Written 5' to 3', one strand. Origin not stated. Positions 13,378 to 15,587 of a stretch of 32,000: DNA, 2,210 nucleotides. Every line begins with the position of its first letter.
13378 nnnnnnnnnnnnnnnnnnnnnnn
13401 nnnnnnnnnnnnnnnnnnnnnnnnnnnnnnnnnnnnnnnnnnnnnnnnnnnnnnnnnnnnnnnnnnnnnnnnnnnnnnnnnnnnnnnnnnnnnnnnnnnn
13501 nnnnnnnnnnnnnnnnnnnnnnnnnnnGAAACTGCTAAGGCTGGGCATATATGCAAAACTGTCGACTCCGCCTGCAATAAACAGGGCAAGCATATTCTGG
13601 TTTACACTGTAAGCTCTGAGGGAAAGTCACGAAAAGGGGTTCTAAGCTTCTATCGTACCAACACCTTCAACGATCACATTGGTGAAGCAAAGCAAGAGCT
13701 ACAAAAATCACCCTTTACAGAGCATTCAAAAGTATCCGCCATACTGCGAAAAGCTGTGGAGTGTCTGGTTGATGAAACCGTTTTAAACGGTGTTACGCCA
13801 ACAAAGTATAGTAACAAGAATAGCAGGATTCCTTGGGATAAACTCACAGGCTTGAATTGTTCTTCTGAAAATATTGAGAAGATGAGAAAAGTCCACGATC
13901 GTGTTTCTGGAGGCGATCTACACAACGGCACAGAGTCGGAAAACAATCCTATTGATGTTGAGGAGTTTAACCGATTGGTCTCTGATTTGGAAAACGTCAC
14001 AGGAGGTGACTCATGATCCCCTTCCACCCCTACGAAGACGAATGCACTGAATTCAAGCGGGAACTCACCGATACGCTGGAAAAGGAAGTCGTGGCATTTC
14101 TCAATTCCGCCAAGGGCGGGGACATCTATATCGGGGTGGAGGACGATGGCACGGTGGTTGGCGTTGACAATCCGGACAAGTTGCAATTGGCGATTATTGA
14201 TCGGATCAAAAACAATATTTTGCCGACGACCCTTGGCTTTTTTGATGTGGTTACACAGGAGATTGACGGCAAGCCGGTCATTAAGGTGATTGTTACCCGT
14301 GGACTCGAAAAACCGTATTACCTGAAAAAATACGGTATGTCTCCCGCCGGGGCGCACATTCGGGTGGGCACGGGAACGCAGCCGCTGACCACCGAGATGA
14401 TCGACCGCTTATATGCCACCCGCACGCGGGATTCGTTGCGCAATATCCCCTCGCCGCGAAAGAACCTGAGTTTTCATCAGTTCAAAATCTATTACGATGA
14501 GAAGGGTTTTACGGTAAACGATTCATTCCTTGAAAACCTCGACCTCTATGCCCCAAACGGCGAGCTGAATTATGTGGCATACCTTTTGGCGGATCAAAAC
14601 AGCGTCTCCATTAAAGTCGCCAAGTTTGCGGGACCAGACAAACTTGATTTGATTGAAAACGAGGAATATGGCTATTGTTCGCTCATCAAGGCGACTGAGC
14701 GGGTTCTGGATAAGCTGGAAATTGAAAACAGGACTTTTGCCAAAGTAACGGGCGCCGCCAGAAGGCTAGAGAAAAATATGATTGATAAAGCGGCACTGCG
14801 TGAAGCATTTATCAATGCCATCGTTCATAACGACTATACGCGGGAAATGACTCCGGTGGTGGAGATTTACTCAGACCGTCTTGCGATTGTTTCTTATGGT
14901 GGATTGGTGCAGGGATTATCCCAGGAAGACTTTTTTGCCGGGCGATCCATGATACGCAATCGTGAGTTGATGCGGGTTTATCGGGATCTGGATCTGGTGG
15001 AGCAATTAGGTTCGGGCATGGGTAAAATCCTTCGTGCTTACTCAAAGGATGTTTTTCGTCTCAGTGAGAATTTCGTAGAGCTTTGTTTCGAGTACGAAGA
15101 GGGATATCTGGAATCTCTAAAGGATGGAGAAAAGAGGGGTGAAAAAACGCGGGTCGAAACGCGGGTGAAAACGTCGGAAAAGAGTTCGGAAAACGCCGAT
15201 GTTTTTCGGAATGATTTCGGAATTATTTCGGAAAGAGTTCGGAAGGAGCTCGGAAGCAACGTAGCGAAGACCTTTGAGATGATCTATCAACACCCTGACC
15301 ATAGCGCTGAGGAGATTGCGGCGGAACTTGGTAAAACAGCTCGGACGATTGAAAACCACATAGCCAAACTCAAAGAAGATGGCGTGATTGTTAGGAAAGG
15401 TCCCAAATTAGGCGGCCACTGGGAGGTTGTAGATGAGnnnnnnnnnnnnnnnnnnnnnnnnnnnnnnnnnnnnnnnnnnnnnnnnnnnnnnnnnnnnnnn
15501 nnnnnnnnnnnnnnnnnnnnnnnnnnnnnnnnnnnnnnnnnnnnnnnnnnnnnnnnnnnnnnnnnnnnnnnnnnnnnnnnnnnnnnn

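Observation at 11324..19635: Candidate composite system: two RloC-like ATPases, a Schlafen-like protein and a motor-less double nuclease in one translationally coupled string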

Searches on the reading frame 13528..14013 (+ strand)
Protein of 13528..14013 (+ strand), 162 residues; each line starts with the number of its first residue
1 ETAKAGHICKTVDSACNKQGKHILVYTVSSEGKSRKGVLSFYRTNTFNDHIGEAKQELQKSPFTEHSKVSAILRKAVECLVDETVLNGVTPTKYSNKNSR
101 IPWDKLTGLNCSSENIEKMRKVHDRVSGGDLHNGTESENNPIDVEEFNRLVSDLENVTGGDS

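Call 63: predict_structure(alignment_id=A3)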
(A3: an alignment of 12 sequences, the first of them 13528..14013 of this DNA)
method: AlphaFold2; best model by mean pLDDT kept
length: 162 residues; sequences in the alignment: 12
mean_pLDDT: 67.2   pTM: 0.64
mean pLDDT of the five models: 67.2, 66.9, 66.2, 66.0, 65.4
residues with pLDDT >= 90: 19; 70-90: 66; 50-70: 30; < 50: 47
segments of 3 or more residues with pLDDT < 50: 1-6, 19-24, 26-42, 91-93, 133-138
pLDDT, mean of each block of 10 residues (from residue 1): 46 51 45 37 67 92 85 84 69 50 76 86 73 48 87 83 37
secondary structure, 60 per line:
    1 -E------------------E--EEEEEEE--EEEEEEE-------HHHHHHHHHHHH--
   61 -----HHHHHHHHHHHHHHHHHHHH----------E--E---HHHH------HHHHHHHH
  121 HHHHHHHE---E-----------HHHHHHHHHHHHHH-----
elements in order: E24-30 E33-39 H47-58 H66-85 H103-106 H113-127 H144-157

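Call 70: fold_search(model_id=the predicted structure, library=pdb)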
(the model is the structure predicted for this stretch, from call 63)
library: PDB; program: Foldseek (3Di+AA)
matches with E <= 10: 188; with E <= 0.001: 0
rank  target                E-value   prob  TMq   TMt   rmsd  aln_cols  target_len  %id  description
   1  2hsb                  1.5e-01  0.92  0.41  0.50   5.8       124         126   14  Crystal structure of a hepn domain containing protein (af_0298) from archaeoglobus fulgidus at 1.95 A resolution (released 2006-08-15)
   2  1wol                  1.8e-01  0.75  0.36  0.45   6.1       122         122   11  Crystal Structure of ST0689, an archaeal HEPN homologue (released 2005-11-22)
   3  1ufb_A                4.2e-01  0.82  0.43  0.52   4.9       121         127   11  Crystal structure of TT1696 from Thermus thermophilus HB8 (released 2003-11-28)
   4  2j9w_B                5.2e-01  0.80  0.35  0.52   5.4       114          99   12  Structural insight into the ESCRT-I-II link and its role in MVB trafficking (released 2007-01-23)
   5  1o3u                  9.6e-01  0.69  0.43  0.55   5.7       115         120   15  Crystal structure of an hepn domain protein (tm0613) from thermotoga maritima at 1.75 A resolution (released 2003-04-22)
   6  2j9w_A                1.0e+00  0.66  0.37  0.54   5.2       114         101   11  Structural insight into the ESCRT-I-II link and its role in MVB trafficking (released 2007-01-23)
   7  2a0u_A                1.1e+00  0.13  0.28  0.15  13.3       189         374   10  Crystal structure of the eukaryotic initiation factor 2B from Leishmania major at 2.1 A resolution (released 2005-08-02)
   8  6dt7_B                1.1e+00  0.04  0.14  0.08  19.4       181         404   15  Bacteriophage N4 RNA polymerase II and DNA complex (released 2018-07-11)
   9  8k4l_B                1.3e+00  0.06  0.19  0.17  17.2       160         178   10  Crystal structure of NRF1 homodimer in complex with DNA (released 2023-12-06)
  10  2q00_B                1.6e+00  0.44  0.41  0.52   4.9       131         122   11  Crystal structure of the P95883_SULSO protein from Sulfolobus solfataricus. NESG target SsR10. (released 2007-05-29)
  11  3c18_B                1.8e+00  0.57  0.39  0.23   4.5       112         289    9  Crystal structure of nucleotidyltransferase-like protein (ZP_00538802.1) from Exiguobacterium sibiricum 255-15 at 1.90 (released 2008-02-12)
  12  9p6i_E                1.9e+00  0.06  0.16  0.14  22.0       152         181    9  Crystal Structure of the Histidine Kinase VC2136 from Vibrio cholerae serotype O1 (released 2025-08-20)
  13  4c3e_O                2.0e+00  0.14  0.29  0.28  10.8       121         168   11  HRSV M2-1 mutant S58D S61D, P21 crystal (released 2014-01-22)
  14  4c3e_B                2.1e+00  0.15  0.29  0.28  10.5       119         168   11  HRSV M2-1 mutant S58D S61D, P21 crystal (released 2014-01-22)
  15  8vuw_A                2.1e+00  0.09  0.27  0.18  15.7       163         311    8  ELIC5 with cysteamine in 2:1:1 POPC:POPE:POPG nanodisc in open conformation (released 2024-02-07)
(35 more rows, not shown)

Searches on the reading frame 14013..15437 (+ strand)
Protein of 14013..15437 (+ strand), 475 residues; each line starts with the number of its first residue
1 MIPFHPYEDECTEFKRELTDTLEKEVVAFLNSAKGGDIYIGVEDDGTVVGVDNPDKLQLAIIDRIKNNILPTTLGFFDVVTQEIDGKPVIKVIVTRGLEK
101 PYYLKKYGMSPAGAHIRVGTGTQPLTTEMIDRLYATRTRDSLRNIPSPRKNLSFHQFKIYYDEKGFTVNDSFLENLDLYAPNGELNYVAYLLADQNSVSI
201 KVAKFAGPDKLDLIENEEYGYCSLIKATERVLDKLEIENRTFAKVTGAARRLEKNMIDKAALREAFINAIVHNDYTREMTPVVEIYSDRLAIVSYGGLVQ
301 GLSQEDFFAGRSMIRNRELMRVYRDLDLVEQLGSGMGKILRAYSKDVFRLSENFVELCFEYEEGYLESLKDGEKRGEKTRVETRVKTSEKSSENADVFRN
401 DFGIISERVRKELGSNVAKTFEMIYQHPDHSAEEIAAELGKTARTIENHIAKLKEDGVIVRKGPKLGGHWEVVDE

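Call 4: search_protein_families(library=pfam, proteins=[window:14013-15437:+], max_evalue=0.01)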
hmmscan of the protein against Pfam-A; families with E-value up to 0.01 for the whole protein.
window:14013-15437:+ (475 aa): 7 families
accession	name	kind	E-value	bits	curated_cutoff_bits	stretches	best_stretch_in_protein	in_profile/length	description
PF04326.19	SLFN_AlbA_2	-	1.3e-19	71.3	25.3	1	8-125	1-117/118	Schlafen, AlbA_2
PF13749.12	HATPase_c_4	-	9.1e-14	51.7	26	1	282-345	5-70/89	Putative ATP-dependent DNA helicase recG C-terminal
PF08279.18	HTH_11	-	1.2e-06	28.7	25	1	423-465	8-51/55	HTH domain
PF13412.12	HTH_24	-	1.9e-05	24.6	21.9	1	422-459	10-47/48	Winged helix-turn-helix DNA-binding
PF01047.28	MarR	-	0.0003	21.1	24.6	0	423-462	11-50/59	MarR family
PF12840.13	HTH_20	-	0.0021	18.4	27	1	430-459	19-48/51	Helix-turn-helix domain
PF14493.12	HTH_40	-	0.0051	17.5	27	0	418-457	3-40/89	Helix-turn-helix domain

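Call 5: search_protein_families(library=padloc, proteins=[window:14013-15437:+], max_evalue=0.01)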
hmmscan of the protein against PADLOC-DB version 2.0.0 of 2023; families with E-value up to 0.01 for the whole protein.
window:14013-15437:+ (475 aa): 13 families
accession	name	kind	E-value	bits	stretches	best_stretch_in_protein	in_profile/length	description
PDLC01850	CARF3--CARF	-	7.9e-10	36.9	1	392-463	124-193/209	-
PDLC02402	Aga_SIR2-PNTD1-PNTD2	-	4e-09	33.1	1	223-305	410-490/876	Class I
PDLC02394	pAgo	-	2.3e-07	27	1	259-301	317-359/1121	-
PDLC01434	CasR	-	1e-06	26.7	1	384-465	106-176/191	"CAS-I,CAS-II,CAS-III,CAS-IV,CAS-V,CAS-VI; associated_signaling"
PDLC01044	Csa3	-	4.9e-06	24.6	1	396-463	120-183/194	Type I-A associated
PDLC02418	Aga_SIR2-Kinase-PNTD1-PNTD2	-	7.5e-06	22.4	1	232-304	297-367/756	Class I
PDLC05032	PDC-S50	-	1.1e-05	22.7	1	6-107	16-126/387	-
PDLC01268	CasR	-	4.5e-05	21.5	1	407-465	120-173/179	"CAS-I,CAS-II,CAS-III,CAS-IV,CAS-V,CAS-VI; associated_signaling"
PDLC03963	SoFic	-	4.7e-05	20.9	1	386-461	262-339/361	-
PDLC01438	Csa3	-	0.00016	19.9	1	387-462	120-192/305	"CAS-I,CAS-II,CAS-III,CAS-IV,CAS-V,CAS-VI; associated_signaling"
PDLC01720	Csa3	-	0.0014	17.2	0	405-460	22-76/118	Csa3_1_CAS-I-II-III-IV-V-VI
PDLC01852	CARF3--CARF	-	0.0017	16.3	1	409-459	137-187/208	-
PDLC01879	CARF3--CARF_TM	-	0.0042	14.7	1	420-461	161-202/222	-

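Call 6: search_protein_families(library=ncbifam, proteins=[window:14013-15437:+], max_evalue=0.01)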
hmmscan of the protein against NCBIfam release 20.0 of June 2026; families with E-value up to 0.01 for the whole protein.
window:14013-15437:+ (475 aa): 2 families
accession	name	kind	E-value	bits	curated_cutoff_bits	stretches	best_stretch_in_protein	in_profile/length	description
TIGR02985.1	Sig70_bacteroi1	subfamily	8.7e-05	22.8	126.4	1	374-452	76-153/162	RNA polymerase sigma-70 factor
TIGR01884.1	cas_HTH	subfamily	0.00042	19.8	60.2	1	420-465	147-192/202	CRISPR-associated CARF protein Csa3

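Call 40: search_solved_structures(query=window:14013-15437:+, max_evalue=0.1)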
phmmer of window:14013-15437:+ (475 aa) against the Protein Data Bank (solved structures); distinct sequences matched with E-value up to 0.1: 2.
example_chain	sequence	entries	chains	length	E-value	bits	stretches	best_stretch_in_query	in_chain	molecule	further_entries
3lmm_A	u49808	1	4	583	1e-07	34.8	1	194-342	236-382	Uncharacterized protein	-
6l0o_A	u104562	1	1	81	0.017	17.5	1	413-466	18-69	DNA helicase MCM8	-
